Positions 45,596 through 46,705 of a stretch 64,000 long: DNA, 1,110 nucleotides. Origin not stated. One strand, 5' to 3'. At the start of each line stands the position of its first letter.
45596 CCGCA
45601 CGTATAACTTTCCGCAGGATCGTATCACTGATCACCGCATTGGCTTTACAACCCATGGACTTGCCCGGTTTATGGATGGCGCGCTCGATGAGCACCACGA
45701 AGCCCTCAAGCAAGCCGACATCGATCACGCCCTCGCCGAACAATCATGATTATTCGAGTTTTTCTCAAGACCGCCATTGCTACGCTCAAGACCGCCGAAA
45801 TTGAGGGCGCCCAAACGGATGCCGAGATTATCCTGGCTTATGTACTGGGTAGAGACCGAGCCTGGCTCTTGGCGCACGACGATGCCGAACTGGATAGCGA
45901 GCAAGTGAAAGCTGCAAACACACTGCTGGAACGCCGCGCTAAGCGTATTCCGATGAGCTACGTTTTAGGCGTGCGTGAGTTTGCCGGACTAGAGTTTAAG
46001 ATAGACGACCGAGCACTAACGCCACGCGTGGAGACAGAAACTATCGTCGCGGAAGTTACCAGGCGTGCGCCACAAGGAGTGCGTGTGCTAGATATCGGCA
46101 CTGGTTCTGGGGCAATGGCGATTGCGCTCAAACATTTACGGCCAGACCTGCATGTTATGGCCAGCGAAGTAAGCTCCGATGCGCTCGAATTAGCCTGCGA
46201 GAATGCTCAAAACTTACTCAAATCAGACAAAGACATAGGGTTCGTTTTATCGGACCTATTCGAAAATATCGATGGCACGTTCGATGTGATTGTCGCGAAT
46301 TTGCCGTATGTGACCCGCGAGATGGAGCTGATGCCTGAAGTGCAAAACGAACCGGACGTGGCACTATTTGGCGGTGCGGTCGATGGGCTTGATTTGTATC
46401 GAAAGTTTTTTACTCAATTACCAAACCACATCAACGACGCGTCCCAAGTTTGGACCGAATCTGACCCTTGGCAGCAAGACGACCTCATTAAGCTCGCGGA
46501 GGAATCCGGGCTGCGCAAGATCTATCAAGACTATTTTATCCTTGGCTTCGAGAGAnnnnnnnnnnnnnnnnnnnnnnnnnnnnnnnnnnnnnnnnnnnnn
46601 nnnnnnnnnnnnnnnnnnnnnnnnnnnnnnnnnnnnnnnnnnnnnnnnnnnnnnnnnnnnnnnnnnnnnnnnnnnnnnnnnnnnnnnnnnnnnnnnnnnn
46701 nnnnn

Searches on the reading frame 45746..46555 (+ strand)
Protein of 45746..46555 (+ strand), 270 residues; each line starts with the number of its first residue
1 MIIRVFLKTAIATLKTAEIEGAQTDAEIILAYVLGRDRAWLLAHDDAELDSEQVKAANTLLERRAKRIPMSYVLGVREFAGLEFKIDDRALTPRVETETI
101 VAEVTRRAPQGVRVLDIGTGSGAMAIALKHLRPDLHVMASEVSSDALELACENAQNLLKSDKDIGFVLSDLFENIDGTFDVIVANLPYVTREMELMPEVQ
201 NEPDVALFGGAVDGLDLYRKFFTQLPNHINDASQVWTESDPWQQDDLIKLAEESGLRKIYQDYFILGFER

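Call 8: find_related_loci(query=window:45746-46555:+, collection=genome_contigs, flank=4000)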
Query window:45746-46555:+ (270 aa) in genome_contigs; peptide patterns used: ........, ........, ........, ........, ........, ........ (x = any residue, [..] = any of these).
120 stretches matched a pattern; 8 encode a relative of the query (tblastn E <= 1e-3); 8 distinct loci.
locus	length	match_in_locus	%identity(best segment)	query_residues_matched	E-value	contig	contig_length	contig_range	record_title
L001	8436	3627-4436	83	1-270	2e-151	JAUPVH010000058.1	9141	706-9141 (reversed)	MAG: Patescibacteria group bacterium isolate erpe_2018_sw_27hr_WHONDRS-SW48-000094_B_bin.8 scaffold_651095, whole genome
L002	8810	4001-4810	79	1-270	3e-144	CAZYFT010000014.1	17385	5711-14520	MAG TPA_asm: uncultured Candidatus Saccharibacteria bacterium isolate SRP135725_co1_79 genome assembly, contig: NODE_424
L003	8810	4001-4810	77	1-270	3e-140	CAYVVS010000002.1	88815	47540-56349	MAG TPA_asm: uncultured Candidatus Saccharibacteria bacterium isolate SRP170004_co1_322 genome assembly, contig: NODE_28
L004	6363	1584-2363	73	11-270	2e-128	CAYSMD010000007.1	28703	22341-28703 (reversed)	MAG TPA_asm: uncultured Candidatus Saccharibacteria bacterium isolate SRP286056_co2_117 genome assembly, contig: NODE_22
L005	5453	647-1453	69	1-270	1e-117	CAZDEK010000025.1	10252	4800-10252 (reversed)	MAG TPA_asm: uncultured Candidatus Saccharibacteria bacterium isolate SRP135725_co1_192 genome assembly, contig: NODE_92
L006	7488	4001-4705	35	7-238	2e-39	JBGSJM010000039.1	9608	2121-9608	MAG: Verrucomicrobiales bacterium isolate JTS-AC157 k141_183815, whole genome shotgun sequence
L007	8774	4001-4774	34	1-259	4e-39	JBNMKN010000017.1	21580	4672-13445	MAG: Butyrivibrio sp. isolate CM_BacBut1531.42 k141_109637_length_21580_cov_9.0000, whole genome shotgun sequence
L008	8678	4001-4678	30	6-224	6e-21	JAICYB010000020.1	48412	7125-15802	MAG: Actinomycetes bacterium isolate LS_FP_2_bin.162 k141_2866827_length_48412_cov_10.0027, whole genome shotgun sequenc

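Call 19: find_homologous_proteins(query=window:45746-46555:+, max_evalue=1e-40)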
Query window:45746-46555:+ (270 aa): 466 proteins with E <= 1e-40 among 4351 candidates; the best 120 are listed.
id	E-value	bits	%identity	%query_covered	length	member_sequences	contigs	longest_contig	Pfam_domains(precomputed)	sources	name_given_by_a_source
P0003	4.9e-165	565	96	100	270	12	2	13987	PF13847.13,PF13489.13,PF06325.20,PF05175.21,PF13649.13,PF17827.7,PF08241.19,PF08242.19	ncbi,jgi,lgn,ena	-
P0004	1.1e-139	482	83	100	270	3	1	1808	PF13847.13,PF13489.13,PF06325.20,PF05175.21,PF13649.13,PF02475.24,PF17827.7,PF08241.19,PF08242.19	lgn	-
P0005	4.3e-132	457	78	100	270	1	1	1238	PF13847.13,PF13489.13,PF06325.20,PF05175.21,PF13649.13,PF17827.7,PF08242.19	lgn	-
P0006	1.7e-130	452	77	100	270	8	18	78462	PF13847.13,PF13489.13,PF06325.20,PF05175.21,PF13649.13,PF17827.7,PF08241.19,PF08242.19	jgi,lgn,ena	-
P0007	2.0e-130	452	78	100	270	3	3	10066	PF13847.13,PF13489.13,PF06325.20,PF05175.21,PF13649.13,PF02475.24,PF12847.14,PF17827.7,PF08241.19,PF08242.19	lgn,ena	-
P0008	1.4e-129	449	77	100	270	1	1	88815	PF13847.13,PF13489.13,PF06325.20,PF05175.21,PF13649.13,PF17827.7,PF08241.19,PF08242.19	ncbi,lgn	-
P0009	1.4e-128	446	77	100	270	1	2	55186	PF13847.13,PF13489.13,PF06325.20,PF05175.21,PF13649.13,PF17827.7,PF08241.19,PF08242.19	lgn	-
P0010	4.4e-127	441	75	100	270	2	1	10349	PF13847.13,PF13489.13,PF06325.20,PF05175.21,PF13649.13,PF17827.7,PF08241.19,PF08242.19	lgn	-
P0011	6.1e-126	437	75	100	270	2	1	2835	PF13847.13,PF06325.20,PF05175.21,PF13649.13,PF17827.7,PF08242.19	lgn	-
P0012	1.2e-125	436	75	100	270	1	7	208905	PF13847.13,PF13489.13,PF06325.20,PF05175.21,PF13649.13,PF01170.25,PF17827.7,PF08242.19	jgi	jgi:release factor glutamine methyltransferase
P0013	8.0e-122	423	74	100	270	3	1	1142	PF13847.13,PF13489.13,PF06325.20,PF05175.21,PF13649.13,PF17827.7,PF08242.19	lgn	-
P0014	4.1e-121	421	73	100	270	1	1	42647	PF13847.13,PF13489.13,PF06325.20,PF05175.21,PF13649.13,PF02475.24,PF17827.7,PF08241.19,PF08242.19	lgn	-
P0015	9.8e-120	417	74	98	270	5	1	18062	PF13847.13,PF13489.13,PF06325.20,PF05175.21,PF13649.13,PF02475.24,PF17827.7,PF08241.19,PF08242.19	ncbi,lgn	-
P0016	2.9e-119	415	72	100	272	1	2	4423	PF13847.13,PF06325.20,PF05175.21,PF13649.13,PF17827.7,PF08242.19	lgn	-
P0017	6.7e-119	414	72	100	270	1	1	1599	PF13847.13,PF06325.20,PF05175.21,PF13649.13,PF17827.7,PF08241.19,PF08242.19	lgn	-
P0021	7.0e-110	384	68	99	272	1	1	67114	PF13847.13,PF06325.20,PF05175.21,PF13649.13,PF17827.7,PF08241.19,PF08242.19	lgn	-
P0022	6.2e-108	378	66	100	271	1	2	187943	PF13847.13,PF06325.20,PF05175.21,PF13649.13,PF17827.7,PF08242.19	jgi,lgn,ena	-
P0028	1.1e-104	367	64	100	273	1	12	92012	PF13847.13,PF06325.20,PF05175.21,PF13649.13,PF17827.7,PF08242.19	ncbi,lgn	-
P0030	6.5e-103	361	62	100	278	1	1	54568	PF13847.13,PF06325.20,PF05175.21,PF13649.13,PF17827.7,PF08241.19,PF08242.19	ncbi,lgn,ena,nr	ncbi:peptide chain release factor N(5)-glutamine methyltransferase [bacterium]|nr:peptide chain rele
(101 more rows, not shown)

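Call 20: find_encoding_contigs(protein=P0006, flank=3000, max_places=2)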
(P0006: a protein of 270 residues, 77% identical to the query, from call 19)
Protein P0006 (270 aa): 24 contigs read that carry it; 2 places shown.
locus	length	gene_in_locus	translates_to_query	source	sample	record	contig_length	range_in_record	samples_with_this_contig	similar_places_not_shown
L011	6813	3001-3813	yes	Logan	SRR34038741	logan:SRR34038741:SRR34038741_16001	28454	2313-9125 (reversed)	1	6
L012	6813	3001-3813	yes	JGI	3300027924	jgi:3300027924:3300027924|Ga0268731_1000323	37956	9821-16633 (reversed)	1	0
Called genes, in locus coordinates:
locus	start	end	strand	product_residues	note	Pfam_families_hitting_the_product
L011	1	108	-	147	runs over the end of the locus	-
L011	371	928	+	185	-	PF06737:Transglycosylas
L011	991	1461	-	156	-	PF23894:LD_SV2 (faint), PF13576:Pentapeptide_3 (faint), PF13599:Pentapeptide_4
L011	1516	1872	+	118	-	PF01197:Ribosomal_L31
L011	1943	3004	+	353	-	PF03462:PCRF, PF00472:RF-1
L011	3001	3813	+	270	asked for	PF17827:PrmC_N, PF13489:Methyltransf_23 (weak), PF05175:MTS, PF06325:PrmA, PF13847:Methyltransf_31, PF08241:Methyltransf_11 (weak), PF08242:Methyltransf_12, PF13649:Methyltransf_25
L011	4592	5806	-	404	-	PF10459:Peptidase_S46 (faint), PF00089:Trypsin, PF13365:Trypsin_2, PF00595:PDZ (faint), PF13180:PDZ_2, PF17820:PDZ_6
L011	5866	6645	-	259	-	-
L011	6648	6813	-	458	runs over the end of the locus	PF03816:LytR_cpsA_psr, PF13399:LytR_C (weak)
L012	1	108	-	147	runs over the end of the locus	-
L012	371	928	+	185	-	PF06737:Transglycosylas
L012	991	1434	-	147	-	PF23894:LD_SV2 (faint), PF13599:Pentapeptide_4, PF13576:Pentapeptide_3 (faint)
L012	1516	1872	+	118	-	PF01197:Ribosomal_L31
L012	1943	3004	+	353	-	PF03462:PCRF, PF00472:RF-1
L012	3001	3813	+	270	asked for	PF17827:PrmC_N, PF13489:Methyltransf_23 (weak), PF05175:MTS, PF06325:PrmA, PF13847:Methyltransf_31, PF08241:Methyltransf_11 (weak), PF08242:Methyltransf_12, PF13649:Methyltransf_25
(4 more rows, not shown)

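Call 21: find_encoding_contigs(protein=P0007, flank=3000, max_places=2)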
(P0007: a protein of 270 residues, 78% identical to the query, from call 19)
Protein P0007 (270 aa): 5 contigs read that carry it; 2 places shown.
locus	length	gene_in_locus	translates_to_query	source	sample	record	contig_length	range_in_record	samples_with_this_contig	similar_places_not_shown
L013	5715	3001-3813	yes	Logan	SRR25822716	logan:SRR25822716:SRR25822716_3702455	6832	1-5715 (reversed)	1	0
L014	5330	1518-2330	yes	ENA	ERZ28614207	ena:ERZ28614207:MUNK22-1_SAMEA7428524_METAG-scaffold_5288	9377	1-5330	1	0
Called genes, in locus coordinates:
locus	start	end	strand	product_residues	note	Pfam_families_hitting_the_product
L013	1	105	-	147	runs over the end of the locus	-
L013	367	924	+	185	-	PF06737:Transglycosylas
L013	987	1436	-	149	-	PF23894:LD_SV2 (faint), PF13599:Pentapeptide_4 (weak), PF13576:Pentapeptide_3 (faint), PF13599:Pentapeptide_4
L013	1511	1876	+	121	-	PF01197:Ribosomal_L31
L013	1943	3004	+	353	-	PF03462:PCRF, PF00472:RF-1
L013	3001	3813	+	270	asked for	PF17827:PrmC_N, PF13489:Methyltransf_23 (weak), PF02475:TRM5-TYW2_MTfase (weak), PF05175:MTS, PF06325:PrmA, PF13847:Methyltransf_31, PF08242:Methyltransf_12, PF13649:Methyltransf_25, +2 more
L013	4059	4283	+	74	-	-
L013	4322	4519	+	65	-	-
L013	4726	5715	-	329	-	?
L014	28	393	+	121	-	PF01197:Ribosomal_L31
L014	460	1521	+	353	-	PF03462:PCRF, PF00472:RF-1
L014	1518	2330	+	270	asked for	PF17827:PrmC_N, PF13489:Methyltransf_23 (weak), PF02475:TRM5-TYW2_MTfase (weak), PF05175:MTS, PF06325:PrmA, PF13847:Methyltransf_31, PF08242:Methyltransf_12, PF13649:Methyltransf_25, +2 more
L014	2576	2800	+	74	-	-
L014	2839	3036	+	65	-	-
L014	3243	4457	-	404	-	PF10459:Peptidase_S46 (faint), PF00089:Trypsin, PF13365:Trypsin_2, PF00595:PDZ (faint), PF13180:PDZ_2, PF17820:PDZ_6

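Call 22: find_encoding_contigs(protein=P0009, flank=3000, max_places=2)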
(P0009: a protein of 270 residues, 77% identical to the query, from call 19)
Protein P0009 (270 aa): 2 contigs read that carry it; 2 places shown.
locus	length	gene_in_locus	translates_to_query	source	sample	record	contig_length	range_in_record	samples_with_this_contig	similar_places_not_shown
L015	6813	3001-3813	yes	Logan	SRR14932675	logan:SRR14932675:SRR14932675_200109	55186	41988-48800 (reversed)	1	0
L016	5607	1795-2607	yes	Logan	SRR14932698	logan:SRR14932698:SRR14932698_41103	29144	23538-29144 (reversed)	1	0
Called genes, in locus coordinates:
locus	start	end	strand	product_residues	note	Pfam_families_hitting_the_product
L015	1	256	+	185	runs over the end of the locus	PF06737:Transglycosylas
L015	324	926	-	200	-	-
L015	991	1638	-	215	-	PF23894:LD_SV2 (faint), PF13599:Pentapeptide_4 (weak)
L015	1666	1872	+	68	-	-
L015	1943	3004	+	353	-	PF03462:PCRF, PF00472:RF-1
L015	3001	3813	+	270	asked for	PF17827:PrmC_N, PF13489:Methyltransf_23 (weak), PF05175:MTS, PF06325:PrmA, PF13847:Methyltransf_31, PF08241:Methyltransf_11 (weak), PF08242:Methyltransf_12, PF13649:Methyltransf_25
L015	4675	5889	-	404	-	PF10459:Peptidase_S46 (faint), PF00089:Trypsin, PF13365:Trypsin_2, PF00595:PDZ (faint), PF13180:PDZ_2, PF17820:PDZ_6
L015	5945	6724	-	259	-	-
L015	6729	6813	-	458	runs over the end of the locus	PF03816:LytR_cpsA_psr, PF13399:LytR_C (faint)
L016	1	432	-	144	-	?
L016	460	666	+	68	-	-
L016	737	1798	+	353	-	PF03462:PCRF, PF00472:RF-1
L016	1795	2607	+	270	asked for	PF17827:PrmC_N, PF13489:Methyltransf_23 (weak), PF05175:MTS, PF06325:PrmA, PF13847:Methyltransf_31, PF08241:Methyltransf_11 (weak), PF08242:Methyltransf_12, PF13649:Methyltransf_25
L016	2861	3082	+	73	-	-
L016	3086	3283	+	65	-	-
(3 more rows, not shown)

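Call 23: find_encoding_contigs(protein=P0010, flank=3000, max_places=2)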
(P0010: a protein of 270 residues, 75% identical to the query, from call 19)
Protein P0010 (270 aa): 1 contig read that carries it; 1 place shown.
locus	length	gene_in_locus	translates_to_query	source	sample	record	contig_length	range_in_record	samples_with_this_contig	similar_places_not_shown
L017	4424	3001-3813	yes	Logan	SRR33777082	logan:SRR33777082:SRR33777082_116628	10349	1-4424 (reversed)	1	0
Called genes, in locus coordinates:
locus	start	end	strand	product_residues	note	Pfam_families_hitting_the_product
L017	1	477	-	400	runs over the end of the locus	-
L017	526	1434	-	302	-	-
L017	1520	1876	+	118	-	PF01197:Ribosomal_L31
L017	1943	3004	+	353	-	PF03462:PCRF, PF00472:RF-1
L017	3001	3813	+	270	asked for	PF17827:PrmC_N, PF13489:Methyltransf_23 (weak), PF05175:MTS, PF06325:PrmA, PF13847:Methyltransf_31, PF08241:Methyltransf_11 (weak), PF08242:Methyltransf_12, PF13649:Methyltransf_25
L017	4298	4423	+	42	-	?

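Call 24: find_encoding_contigs(protein=P0012, flank=3000, max_places=2)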
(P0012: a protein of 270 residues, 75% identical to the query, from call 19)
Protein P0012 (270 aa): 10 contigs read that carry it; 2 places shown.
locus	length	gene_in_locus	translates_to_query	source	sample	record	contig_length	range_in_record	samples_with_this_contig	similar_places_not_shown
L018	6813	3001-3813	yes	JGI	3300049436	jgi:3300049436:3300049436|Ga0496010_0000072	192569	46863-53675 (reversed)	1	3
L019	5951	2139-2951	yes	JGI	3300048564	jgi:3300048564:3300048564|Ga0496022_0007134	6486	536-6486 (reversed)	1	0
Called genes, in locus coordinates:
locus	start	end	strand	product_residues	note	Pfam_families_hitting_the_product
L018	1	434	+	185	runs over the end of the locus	PF06737:Transglycosylas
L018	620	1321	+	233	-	PF12686:DUF3800 (weak)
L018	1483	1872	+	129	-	PF01197:Ribosomal_L31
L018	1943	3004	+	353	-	PF03462:PCRF, PF00472:RF-1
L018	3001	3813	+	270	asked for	PF13489:Methyltransf_23 (faint), PF17827:PrmC_N, PF01170:UPF0020 (faint), PF05175:MTS, PF06325:PrmA, PF13847:Methyltransf_31, PF08242:Methyltransf_12 (weak), PF13649:Methyltransf_25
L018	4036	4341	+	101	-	-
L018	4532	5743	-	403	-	PF00089:Trypsin, PF13365:Trypsin_2, PF00595:PDZ (faint), PF13180:PDZ_2, PF17820:PDZ_6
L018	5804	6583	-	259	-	-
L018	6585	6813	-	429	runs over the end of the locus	PF03816:LytR_cpsA_psr, PF13399:LytR_C (weak)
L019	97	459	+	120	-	-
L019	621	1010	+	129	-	PF01197:Ribosomal_L31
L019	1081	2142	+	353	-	PF03462:PCRF, PF00472:RF-1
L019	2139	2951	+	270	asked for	PF13489:Methyltransf_23 (faint), PF17827:PrmC_N, PF01170:UPF0020 (faint), PF05175:MTS, PF06325:PrmA, PF13847:Methyltransf_31, PF08242:Methyltransf_12 (weak), PF13649:Methyltransf_25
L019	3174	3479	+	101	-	-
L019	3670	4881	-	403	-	PF00089:Trypsin, PF13365:Trypsin_2, PF00595:PDZ (faint), PF13180:PDZ_2, PF17820:PDZ_6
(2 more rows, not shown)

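Call 25: find_encoding_contigs(protein=P0014, flank=3000, max_places=2)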
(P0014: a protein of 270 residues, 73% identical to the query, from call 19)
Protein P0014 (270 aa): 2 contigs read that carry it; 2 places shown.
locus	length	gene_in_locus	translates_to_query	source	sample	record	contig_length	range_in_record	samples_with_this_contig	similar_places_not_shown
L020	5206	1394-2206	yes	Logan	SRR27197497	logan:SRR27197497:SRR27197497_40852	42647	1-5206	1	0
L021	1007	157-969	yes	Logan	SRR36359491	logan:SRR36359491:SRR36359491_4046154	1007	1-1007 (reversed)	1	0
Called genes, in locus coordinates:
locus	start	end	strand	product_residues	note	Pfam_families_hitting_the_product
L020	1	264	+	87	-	?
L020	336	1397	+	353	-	PF03462:PCRF, PF00472:RF-1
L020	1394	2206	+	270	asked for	PF17827:PrmC_N, PF13489:Methyltransf_23 (weak), PF05175:MTS, PF06325:PrmA, PF13847:Methyltransf_31, PF08241:Methyltransf_11 (weak), PF08242:Methyltransf_12, PF13649:Methyltransf_25, +1 more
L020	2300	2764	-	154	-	-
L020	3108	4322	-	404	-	PF10459:Peptidase_S46 (faint), PF00089:Trypsin, PF13365:Trypsin_2, PF13180:PDZ_2, PF00595:PDZ (weak), PF17820:PDZ_6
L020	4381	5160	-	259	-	-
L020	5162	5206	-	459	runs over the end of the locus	PF03816:LytR_cpsA_psr, PF13399:LytR_C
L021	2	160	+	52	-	?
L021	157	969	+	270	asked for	PF17827:PrmC_N, PF13489:Methyltransf_23 (weak), PF05175:MTS, PF06325:PrmA, PF13847:Methyltransf_31, PF08241:Methyltransf_11 (weak), PF08242:Methyltransf_12, PF13649:Methyltransf_25, +1 more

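Call 27: find_encoding_contigs(protein=P0015, flank=3000, max_places=1)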
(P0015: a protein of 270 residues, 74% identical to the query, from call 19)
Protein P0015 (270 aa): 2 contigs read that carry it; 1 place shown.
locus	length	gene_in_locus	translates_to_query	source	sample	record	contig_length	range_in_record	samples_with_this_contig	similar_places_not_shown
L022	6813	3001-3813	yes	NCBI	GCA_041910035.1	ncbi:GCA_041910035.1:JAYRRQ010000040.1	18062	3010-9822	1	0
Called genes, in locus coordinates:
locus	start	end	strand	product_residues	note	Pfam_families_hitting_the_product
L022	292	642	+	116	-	-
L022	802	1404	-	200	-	-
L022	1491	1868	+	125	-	PF01197:Ribosomal_L31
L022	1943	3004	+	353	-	PF03462:PCRF, PF00472:RF-1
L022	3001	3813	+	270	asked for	PF17827:PrmC_N, PF13489:Methyltransf_23 (weak), PF05175:MTS, PF06325:PrmA, PF13847:Methyltransf_31, PF08241:Methyltransf_11 (weak), PF08242:Methyltransf_12 (weak), PF13649:Methyltransf_25, +1 more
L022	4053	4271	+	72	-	-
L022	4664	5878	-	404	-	PF10459:Peptidase_S46 (faint), PF00089:Trypsin, PF13365:Trypsin_2, PF13180:PDZ_2, PF00595:PDZ (weak), PF17820:PDZ_6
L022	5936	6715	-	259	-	-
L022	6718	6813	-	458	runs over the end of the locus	PF03816:LytR_cpsA_psr, PF13399:LytR_C (weak)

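Call 28: find_encoding_contigs(protein=P0021, flank=3000, max_places=1)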
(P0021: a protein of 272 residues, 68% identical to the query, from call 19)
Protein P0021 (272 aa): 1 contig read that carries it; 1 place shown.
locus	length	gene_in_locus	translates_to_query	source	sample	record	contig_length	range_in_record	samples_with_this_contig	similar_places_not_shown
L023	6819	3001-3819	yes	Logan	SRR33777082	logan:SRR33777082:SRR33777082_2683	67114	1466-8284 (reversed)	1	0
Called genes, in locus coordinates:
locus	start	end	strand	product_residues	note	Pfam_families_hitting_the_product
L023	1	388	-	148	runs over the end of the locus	PF23894:LD_SV2 (faint), PF13599:Pentapeptide_4, PF00805:Pentapeptide (faint), PF13576:Pentapeptide_3 (weak)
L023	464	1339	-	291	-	-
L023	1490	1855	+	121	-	PF01197:Ribosomal_L31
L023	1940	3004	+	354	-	PF03462:PCRF, PF00472:RF-1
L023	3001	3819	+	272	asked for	PF17827:PrmC_N, PF05175:MTS, PF06325:PrmA, PF13847:Methyltransf_31, PF08241:Methyltransf_11 (weak), PF08242:Methyltransf_12, PF13649:Methyltransf_25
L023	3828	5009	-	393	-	PF00089:Trypsin, PF10459:Peptidase_S46 (faint), PF13365:Trypsin_2, PF13180:PDZ_2, PF00595:PDZ, PF17820:PDZ_6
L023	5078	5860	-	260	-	-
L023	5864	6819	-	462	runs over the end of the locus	PF03816:LytR_cpsA_psr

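Call 29: find_encoding_contigs(protein=P0022, flank=3000, max_places=1)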
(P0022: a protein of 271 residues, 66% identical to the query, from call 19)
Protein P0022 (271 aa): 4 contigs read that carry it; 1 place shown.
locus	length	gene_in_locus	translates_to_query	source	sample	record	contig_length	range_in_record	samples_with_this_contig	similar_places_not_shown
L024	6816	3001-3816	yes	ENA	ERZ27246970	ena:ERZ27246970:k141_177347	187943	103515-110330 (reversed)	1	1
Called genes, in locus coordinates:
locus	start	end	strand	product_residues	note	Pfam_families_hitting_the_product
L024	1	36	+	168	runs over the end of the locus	-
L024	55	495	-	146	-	PF23894:LD_SV2 (faint), PF13599:Pentapeptide_4 (weak), PF00805:Pentapeptide (faint), PF13576:Pentapeptide_3 (faint), PF13599:Pentapeptide_4 (weak)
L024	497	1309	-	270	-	PF01145:Band_7, PF13421:Band_7_1 (weak)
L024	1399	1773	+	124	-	PF01197:Ribosomal_L31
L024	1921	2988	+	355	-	PF03462:PCRF, PF00472:RF-1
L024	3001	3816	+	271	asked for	PF17827:PrmC_N, PF05175:MTS, PF06325:PrmA, PF13847:Methyltransf_31 (weak), PF08242:Methyltransf_12 (weak), PF13649:Methyltransf_25 (weak)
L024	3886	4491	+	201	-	-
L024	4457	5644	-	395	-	PF00089:Trypsin, PF13365:Trypsin_2, PF13180:PDZ_2, PF00595:PDZ (weak), PF17820:PDZ_6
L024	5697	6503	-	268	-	-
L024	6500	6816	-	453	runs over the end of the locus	PF03816:LytR_cpsA_psr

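Call 30: find_encoding_contigs(protein=P0028, flank=3000, max_places=1)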
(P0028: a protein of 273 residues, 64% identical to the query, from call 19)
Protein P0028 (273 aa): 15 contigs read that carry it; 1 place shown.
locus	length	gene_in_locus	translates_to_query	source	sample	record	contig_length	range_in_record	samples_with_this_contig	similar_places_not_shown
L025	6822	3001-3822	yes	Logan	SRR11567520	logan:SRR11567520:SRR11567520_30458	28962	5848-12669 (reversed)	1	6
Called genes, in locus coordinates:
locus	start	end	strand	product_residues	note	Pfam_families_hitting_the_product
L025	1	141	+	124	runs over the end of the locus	-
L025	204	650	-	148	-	PF13599:Pentapeptide_4, PF00805:Pentapeptide (faint), PF13576:Pentapeptide_3 (faint), PF23894:LD_SV2 (faint), PF13599:Pentapeptide_4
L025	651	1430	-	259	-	PF01145:Band_7, PF13421:Band_7_1 (weak)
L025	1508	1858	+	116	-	PF01197:Ribosomal_L31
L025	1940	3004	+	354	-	PF03462:PCRF, PF00472:RF-1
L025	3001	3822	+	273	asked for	PF17827:PrmC_N, PF05175:MTS, PF06325:PrmA, PF13847:Methyltransf_31 (weak), PF08242:Methyltransf_12 (weak), PF13649:Methyltransf_25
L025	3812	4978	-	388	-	PF00089:Trypsin, PF13365:Trypsin_2, PF13180:PDZ_2, PF17820:PDZ_6 (weak)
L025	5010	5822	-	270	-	-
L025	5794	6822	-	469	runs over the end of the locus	PF03816:LytR_cpsA_psr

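Call 31: find_encoding_contigs(protein=P0030, flank=3000, max_places=1)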
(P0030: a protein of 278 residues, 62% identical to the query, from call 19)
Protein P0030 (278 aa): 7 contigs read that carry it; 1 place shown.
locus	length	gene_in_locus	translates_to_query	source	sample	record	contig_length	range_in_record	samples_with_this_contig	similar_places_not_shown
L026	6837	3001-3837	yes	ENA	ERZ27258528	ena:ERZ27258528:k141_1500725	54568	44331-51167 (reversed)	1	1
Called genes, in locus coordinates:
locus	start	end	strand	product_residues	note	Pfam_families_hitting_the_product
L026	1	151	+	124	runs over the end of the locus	-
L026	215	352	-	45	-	-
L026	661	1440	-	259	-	PF01145:Band_7, PF13421:Band_7_1 (weak)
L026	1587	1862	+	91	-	PF01197:Ribosomal_L31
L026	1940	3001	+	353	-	PF03462:PCRF, PF00472:RF-1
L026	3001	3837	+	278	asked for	PF17827:PrmC_N, PF05175:MTS, PF06325:PrmA (weak), PF13847:Methyltransf_31, PF08241:Methyltransf_11 (weak), PF08242:Methyltransf_12 (weak), PF13649:Methyltransf_25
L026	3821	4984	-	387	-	PF00089:Trypsin, PF13365:Trypsin_2, PF13180:PDZ_2, PF00595:PDZ (faint), PF17820:PDZ_6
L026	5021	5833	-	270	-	-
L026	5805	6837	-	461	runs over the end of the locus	PF03816:LytR_cpsA_psr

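Call 51: find_encoding_contigs(protein=P0016, flank=3000, max_places=2)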
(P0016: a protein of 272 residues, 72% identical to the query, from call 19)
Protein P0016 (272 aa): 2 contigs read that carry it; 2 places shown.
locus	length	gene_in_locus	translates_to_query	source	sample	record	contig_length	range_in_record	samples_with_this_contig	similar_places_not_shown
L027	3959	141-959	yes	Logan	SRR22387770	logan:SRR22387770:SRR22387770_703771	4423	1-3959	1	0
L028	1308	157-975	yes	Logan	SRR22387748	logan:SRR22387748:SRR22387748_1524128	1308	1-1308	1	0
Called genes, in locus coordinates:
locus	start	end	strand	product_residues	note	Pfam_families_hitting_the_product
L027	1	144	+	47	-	?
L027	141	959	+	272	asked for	PF17827:PrmC_N, PF05175:MTS, PF06325:PrmA, PF13847:Methyltransf_31, PF08242:Methyltransf_12 (faint), PF13649:Methyltransf_25 (weak)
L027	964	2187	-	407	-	PF10459:Peptidase_S46 (faint), PF00089:Trypsin, PF13365:Trypsin_2, PF13180:PDZ_2, PF00595:PDZ (weak), PF17820:PDZ_6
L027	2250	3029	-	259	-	-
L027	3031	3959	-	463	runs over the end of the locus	?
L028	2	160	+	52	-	?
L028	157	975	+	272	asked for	PF17827:PrmC_N, PF05175:MTS, PF06325:PrmA, PF13847:Methyltransf_31, PF08242:Methyltransf_12 (faint), PF13649:Methyltransf_25 (weak)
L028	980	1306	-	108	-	?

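Call 85: list_cluster_members(proteins=[window:45746-46555:+, P0003])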
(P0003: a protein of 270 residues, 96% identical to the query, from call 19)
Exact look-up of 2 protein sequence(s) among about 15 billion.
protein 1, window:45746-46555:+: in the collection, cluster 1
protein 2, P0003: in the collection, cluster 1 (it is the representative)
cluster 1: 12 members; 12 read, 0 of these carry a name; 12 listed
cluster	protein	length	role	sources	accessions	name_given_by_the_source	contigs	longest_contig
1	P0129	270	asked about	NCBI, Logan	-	-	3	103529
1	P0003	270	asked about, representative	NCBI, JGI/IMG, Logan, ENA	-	-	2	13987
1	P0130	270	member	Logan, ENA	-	-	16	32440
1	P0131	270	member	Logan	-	-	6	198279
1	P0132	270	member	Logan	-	-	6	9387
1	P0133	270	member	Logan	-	-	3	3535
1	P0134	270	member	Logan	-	-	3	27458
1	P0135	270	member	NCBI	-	-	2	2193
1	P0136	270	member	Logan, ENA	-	-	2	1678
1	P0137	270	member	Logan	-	-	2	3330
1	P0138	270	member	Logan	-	-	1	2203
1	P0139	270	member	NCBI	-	-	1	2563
